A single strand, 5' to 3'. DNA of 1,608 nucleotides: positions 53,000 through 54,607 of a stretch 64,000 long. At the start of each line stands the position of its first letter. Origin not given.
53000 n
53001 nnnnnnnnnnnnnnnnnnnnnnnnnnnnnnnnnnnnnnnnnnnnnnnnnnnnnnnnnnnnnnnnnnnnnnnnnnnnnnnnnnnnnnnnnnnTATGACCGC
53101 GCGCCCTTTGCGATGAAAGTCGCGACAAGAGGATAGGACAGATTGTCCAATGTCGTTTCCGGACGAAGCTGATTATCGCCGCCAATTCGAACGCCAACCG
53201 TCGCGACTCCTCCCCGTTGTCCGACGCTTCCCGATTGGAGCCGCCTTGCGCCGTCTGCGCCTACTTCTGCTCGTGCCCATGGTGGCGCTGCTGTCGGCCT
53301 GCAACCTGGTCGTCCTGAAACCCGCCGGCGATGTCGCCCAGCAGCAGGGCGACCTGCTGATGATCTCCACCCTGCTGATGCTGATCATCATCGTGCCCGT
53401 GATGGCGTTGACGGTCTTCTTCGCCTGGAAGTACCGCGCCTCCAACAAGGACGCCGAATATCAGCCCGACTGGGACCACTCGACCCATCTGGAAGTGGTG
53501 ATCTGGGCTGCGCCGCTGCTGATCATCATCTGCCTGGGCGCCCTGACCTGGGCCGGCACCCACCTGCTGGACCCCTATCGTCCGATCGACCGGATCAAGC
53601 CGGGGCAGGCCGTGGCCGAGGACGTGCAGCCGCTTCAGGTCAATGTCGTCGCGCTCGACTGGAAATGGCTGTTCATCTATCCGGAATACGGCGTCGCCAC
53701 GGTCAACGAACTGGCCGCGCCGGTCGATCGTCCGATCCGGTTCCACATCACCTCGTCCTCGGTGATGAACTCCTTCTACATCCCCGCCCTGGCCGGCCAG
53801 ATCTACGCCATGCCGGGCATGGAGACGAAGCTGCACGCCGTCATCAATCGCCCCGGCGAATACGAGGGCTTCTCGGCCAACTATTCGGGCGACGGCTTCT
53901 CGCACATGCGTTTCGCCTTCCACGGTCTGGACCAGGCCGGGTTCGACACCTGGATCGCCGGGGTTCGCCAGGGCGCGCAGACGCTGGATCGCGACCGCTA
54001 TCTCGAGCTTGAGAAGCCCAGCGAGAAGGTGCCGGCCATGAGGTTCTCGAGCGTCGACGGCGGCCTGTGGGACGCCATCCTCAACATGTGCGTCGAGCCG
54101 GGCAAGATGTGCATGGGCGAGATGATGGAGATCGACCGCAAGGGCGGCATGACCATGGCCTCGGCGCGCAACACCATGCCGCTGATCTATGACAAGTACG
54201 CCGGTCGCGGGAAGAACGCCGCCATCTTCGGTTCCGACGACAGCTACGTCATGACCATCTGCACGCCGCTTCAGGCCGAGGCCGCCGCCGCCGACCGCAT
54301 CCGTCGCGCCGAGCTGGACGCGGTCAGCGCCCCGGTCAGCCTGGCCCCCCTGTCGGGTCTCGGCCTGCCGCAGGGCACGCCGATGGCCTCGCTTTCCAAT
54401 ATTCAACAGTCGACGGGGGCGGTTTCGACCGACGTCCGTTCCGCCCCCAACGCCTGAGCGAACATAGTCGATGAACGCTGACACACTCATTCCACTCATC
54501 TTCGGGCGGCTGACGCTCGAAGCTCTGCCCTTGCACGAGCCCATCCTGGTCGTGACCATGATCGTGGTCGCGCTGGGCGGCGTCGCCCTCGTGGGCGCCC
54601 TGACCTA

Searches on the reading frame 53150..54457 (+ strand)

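Call 9: search_protein_families(library=pfam, proteins=[window:53150-54457:+])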
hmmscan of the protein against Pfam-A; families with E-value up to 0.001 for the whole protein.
window:53150-54457:+ (435 aa): 2 families
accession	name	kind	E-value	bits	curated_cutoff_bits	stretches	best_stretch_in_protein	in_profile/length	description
PF06481.20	COX_ARM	-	1.5e-18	66.8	23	1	273-318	1-46/46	COX Aromatic Rich Motif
PF00116.26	COX2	-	1.1e-07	32.2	22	1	185-254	45-114/120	Cytochrome C oxidase subunit II, periplasmic domain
